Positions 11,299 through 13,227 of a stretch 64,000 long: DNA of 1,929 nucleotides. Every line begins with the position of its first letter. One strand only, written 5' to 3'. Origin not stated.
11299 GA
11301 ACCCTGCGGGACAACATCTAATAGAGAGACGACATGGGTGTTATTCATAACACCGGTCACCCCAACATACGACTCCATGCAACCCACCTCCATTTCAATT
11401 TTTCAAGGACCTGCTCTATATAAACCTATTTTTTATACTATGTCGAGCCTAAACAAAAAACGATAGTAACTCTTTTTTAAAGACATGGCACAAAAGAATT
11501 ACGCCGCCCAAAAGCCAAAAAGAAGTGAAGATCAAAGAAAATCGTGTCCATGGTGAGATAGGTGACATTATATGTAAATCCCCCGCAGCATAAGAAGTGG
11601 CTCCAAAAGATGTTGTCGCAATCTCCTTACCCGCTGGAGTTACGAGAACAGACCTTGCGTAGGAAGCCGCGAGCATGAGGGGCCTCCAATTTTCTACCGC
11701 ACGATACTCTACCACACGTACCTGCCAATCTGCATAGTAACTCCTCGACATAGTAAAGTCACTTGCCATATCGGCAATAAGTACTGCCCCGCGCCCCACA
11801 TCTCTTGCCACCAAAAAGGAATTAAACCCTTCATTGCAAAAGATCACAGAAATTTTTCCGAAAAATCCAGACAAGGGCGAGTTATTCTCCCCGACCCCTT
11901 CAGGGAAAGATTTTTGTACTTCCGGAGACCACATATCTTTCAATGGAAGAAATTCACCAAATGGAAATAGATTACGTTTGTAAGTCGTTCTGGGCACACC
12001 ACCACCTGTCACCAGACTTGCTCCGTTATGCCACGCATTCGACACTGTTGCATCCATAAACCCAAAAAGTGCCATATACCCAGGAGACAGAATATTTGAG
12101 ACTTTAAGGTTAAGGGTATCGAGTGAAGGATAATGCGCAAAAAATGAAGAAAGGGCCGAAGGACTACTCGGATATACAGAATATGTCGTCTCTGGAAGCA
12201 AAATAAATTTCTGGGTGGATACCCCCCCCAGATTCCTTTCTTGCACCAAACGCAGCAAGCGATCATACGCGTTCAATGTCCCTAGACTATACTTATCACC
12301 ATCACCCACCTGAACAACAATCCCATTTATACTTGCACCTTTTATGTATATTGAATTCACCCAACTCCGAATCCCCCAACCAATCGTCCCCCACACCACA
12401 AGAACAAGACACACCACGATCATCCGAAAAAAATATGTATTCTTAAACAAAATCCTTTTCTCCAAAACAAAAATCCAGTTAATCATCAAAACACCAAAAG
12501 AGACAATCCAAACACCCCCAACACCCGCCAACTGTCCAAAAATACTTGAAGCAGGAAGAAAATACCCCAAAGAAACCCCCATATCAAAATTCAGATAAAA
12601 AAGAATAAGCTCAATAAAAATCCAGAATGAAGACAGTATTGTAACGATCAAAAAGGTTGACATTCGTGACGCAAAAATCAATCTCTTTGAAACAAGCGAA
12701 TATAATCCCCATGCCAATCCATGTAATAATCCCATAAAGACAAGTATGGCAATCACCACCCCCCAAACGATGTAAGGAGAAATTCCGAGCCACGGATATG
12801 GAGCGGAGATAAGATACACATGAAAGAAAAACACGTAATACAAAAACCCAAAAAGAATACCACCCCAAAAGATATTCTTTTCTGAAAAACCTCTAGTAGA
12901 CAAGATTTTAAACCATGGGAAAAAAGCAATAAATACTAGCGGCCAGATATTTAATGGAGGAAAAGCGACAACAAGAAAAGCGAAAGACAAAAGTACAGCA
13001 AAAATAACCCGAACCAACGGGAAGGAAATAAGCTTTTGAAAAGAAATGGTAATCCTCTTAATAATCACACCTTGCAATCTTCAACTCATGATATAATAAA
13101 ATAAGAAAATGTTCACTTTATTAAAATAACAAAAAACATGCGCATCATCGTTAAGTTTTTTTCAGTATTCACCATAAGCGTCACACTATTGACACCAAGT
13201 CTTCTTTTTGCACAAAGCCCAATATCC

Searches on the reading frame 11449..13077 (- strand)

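Call 13: search_protein_families(library=ncbifam, proteins=[window:11449-13077:-], max_evalue=0.01)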
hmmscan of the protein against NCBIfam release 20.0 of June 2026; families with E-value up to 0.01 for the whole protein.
window:11449-13077:- (542 aa): 1 family
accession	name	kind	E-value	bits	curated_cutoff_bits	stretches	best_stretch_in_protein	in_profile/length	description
TIGR00546.1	lnt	equivalog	1.5e-27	96.8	132.9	1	78-484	3-394/395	apolipoprotein N-acyltransferase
